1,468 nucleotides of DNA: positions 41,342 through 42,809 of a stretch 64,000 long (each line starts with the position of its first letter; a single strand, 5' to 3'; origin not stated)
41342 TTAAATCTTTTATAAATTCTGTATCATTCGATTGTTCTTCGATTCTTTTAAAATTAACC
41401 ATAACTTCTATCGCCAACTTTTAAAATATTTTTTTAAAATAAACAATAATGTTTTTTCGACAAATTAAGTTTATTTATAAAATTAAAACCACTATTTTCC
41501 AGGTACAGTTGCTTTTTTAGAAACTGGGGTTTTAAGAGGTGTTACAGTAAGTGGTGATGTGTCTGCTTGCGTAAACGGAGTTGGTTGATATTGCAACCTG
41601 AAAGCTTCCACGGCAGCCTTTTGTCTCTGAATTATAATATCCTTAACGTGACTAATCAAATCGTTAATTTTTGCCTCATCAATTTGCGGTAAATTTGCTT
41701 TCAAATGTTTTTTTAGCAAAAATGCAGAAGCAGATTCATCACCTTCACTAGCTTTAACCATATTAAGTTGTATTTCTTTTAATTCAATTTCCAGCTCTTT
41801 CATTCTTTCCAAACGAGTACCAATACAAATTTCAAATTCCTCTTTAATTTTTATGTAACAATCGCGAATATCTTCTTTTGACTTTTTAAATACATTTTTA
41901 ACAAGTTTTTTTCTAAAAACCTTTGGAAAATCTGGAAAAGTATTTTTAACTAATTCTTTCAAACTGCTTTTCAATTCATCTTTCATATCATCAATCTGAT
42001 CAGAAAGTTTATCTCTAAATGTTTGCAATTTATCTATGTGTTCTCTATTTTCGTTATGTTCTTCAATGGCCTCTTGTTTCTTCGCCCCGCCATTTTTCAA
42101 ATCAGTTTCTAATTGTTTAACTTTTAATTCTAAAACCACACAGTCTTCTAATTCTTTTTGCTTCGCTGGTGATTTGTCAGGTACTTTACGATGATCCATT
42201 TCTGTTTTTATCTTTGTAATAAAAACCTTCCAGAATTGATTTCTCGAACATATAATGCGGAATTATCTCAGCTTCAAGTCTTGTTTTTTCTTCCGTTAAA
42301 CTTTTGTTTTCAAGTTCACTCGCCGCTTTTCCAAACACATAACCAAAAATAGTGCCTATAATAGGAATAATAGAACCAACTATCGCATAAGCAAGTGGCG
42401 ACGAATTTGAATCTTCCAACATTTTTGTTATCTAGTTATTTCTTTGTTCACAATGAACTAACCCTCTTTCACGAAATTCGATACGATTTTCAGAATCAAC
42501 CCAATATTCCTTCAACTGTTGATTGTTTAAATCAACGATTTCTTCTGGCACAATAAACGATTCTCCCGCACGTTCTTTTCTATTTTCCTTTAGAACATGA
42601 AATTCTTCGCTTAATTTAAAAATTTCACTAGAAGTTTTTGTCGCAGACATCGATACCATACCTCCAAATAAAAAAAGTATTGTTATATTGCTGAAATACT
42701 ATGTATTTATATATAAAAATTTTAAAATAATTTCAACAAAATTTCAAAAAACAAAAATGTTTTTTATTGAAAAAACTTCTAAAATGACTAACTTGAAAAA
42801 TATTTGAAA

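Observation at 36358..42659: Duplicated two-gene module whose products share an invariant C-terminal KKATV[P/H]GK tail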

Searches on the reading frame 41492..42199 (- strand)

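Call 3: search_protein_families(library=pfam, proteins=[window:41492-42199:-], max_evalue=1)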
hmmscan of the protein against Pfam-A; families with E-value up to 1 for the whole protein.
window:41492-42199:- (235 aa): 8 families
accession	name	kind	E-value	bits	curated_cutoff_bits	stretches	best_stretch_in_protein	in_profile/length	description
PF03836.20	RasGAP_C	-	0.00014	22.4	26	1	28-109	32-100/137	RasGAP C-terminus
PF15796.10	KELK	-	0.044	14.7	27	1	23-76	26-79/80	KELK-motif containing domain of MRCK Ser/Thr protein kinase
PF10547.14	P22_AR_N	-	0.051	14.2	30.7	1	118-204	26-109/115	P22_AR N-terminal domain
PF12732.12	YtxH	-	0.053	14.4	37.5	1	61-108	26-56/71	YtxH-like protein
PF07165.16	DUF1397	-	0.068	13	25.7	1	12-148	30-166/207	Protein of unknown function (DUF1397)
PF07743.18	HSCB_C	-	0.092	13.6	22.1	1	42-81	13-50/74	HSCB C-terminal oligomerisation domain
PF10454.14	DUF2458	-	0.21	11.7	33.1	1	26-109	60-137/172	Protein of unknown function (DUF2458)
PF05262.16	Borrelia_P83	-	0.42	9.5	33.6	1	31-193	205-338/489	Borrelia P83/100 protein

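Call 4: search_protein_families(library=ncbifam, proteins=[window:41492-42199:-], max_evalue=1)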
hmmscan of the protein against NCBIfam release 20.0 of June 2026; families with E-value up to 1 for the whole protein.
window:41492-42199:- (235 aa): 3 families
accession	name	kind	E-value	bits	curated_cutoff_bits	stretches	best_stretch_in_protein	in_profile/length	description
NF033542.1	transpos_IS110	equivalog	0.032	13.4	140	1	47-153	115-213/343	IS110 family RNA-guided transposase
NF045778.1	gas_vesic_GvpL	equivalog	0.076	12.7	200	1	102-192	95-187/260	gas vesicle protein GvpL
TIGR00020.2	prfB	exception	0.91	8.5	370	1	24-119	26-123/353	peptide chain release factor 2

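Call 59: search_protein_families(library=phrogs, proteins=[window:41492-42199:-], max_evalue=0.01)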
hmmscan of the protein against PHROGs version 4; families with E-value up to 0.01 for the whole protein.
window:41492-42199:- (235 aa): 1 family
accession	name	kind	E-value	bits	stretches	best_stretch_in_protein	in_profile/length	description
phrog_2199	-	integration and excision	0.0096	16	0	45-156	121-223/356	transposase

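Call 66: search_protein_families(library=padloc, proteins=[window:41492-42199:-], max_evalue=0.01)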
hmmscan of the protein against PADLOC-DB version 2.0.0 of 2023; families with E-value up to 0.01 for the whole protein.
window:41492-42199:- (235 aa): 1 family
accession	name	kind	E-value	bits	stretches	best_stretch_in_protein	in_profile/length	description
PDLC04161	HEC-07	-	0.0097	12.8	0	13-82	328-401/553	-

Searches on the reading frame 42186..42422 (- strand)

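Call 3: search_protein_families(library=pfam, proteins=[window:42186-42422:-], max_evalue=1)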
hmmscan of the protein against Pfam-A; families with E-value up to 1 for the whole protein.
window:42186-42422:- (78 aa): 0 families

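Call 4: search_protein_families(library=ncbifam, proteins=[window:42186-42422:-], max_evalue=1)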
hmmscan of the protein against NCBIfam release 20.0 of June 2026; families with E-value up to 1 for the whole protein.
window:42186-42422:- (78 aa): 1 family
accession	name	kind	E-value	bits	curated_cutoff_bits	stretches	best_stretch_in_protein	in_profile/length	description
NF009107.0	PRK12452.1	equivalog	0.01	14.6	787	1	5-61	54-111/509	cardiolipin synthase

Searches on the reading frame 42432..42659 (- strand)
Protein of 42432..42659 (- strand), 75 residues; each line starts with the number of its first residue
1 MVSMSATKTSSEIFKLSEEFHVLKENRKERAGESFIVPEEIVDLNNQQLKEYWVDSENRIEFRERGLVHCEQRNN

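Call 3: search_protein_families(library=pfam, proteins=[window:42432-42659:-], max_evalue=1)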
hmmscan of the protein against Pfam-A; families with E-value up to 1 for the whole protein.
window:42432-42659:- (75 aa): 1 family
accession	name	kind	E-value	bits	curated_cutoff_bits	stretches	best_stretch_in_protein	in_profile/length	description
PF03962.21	Mnd1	-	0.13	13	23.5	1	12-57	3-48/60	Mnd1 HTH domain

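Call 4: search_protein_families(library=ncbifam, proteins=[window:42432-42659:-], max_evalue=1)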
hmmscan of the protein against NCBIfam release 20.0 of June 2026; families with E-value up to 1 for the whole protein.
window:42432-42659:- (75 aa): 0 families
